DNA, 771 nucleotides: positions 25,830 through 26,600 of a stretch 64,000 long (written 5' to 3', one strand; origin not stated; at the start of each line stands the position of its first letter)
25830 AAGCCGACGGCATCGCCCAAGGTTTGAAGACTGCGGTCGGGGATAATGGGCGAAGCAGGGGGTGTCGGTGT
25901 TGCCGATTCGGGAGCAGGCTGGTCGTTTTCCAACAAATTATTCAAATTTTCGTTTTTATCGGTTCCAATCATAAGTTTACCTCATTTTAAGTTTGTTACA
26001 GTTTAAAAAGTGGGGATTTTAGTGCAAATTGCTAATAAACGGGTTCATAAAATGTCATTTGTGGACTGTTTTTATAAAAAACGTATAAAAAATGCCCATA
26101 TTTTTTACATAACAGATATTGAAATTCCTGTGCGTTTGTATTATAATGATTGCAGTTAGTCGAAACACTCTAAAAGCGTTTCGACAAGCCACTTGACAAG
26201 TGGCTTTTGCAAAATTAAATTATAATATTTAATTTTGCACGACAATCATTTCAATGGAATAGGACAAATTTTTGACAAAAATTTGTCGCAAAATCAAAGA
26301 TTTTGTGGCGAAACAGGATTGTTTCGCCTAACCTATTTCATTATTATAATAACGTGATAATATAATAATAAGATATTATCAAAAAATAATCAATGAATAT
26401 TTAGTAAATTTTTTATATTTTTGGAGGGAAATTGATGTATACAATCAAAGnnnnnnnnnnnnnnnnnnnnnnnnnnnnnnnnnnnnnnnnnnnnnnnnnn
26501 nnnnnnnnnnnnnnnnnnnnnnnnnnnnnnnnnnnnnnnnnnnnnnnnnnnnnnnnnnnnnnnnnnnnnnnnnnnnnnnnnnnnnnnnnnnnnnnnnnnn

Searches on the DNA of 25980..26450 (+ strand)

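Call 7: search_rna_families(source=window, start=25980, end=26450, threshold=evalue, max_evalue=10)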
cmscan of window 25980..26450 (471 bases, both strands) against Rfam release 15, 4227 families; matches with E-value up to 10: 13.
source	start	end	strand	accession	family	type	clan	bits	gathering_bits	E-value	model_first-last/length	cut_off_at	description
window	26141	26202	-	RF02318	TtnuHACA11a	Gene; snRNA; snoRNA; HACA-box;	-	24.3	100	0.044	1-141/141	no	Tetrahymena snoRNA TtnuHACA11a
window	26044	26119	+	RF01579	RUF2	Gene; sRNA;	-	21.1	90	1.1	1-154/154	no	Plasmodium RNA of unknown function RUF2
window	26003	26107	+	RF00635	HAR1A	Gene; lncRNA;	-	19.4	40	7.6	1-118/118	no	Highly accelerated region 1A/1B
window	26110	26212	+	RF02316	TtnuHACA9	Gene; snRNA; snoRNA; HACA-box;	-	18.8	100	1.6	1-135/135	no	Tetrahymena snoRNA TtnuHACA9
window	26256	26294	-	RF00716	mir-3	Gene; miRNA;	CL00084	18.7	54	0.79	1-74/74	no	mir-3 microRNA precursor family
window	26256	26294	+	RF00716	mir-3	Gene; miRNA;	CL00084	17.8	54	1.4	1-74/74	no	mir-3 microRNA precursor family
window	26266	26324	+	RF04181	rteR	Gene; sRNA;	-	16.3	72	8.4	1-84/84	no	rteR sRNA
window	26013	26124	+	RF01858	RsaF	Gene; sRNA;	-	15.9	60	2.4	1-119/119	no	RNA Staph. aureus F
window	26262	26288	+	RF03694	mir-266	Gene; miRNA;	-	15.8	80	3.4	1-83/83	no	mir-266 microRNA precursor family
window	26058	26191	-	RF01858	RsaF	Gene; sRNA;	-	14.4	60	5.9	1-119/119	no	RNA Staph. aureus F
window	26216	26331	-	RF02527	SSRC38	Gene; sRNA;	-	13.6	80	7.5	1-166/166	no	Streptococcus sRNA SSRC38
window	26048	26191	+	RF01472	rli40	Gene; sRNA;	-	10.3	100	4.3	1-263/263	no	Listeria sRNA rli40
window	26301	26329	+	RF04196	MIR5638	Gene; miRNA;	-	6.8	500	9.7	1-464/464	no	MIR5638 microRNA precursor family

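Call 68: search_dna_similar(query=window:26138-26352:+, collection=phages, mode=distant, max_evalue=0.001)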
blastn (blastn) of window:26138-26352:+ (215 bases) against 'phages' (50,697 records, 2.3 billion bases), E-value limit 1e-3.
No match.

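Call 69: search_dna_similar(query=window:26138-26352:+, collection=plasmids, mode=distant, max_evalue=0.001)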
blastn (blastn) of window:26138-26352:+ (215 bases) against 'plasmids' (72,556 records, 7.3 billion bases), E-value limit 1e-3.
No match.
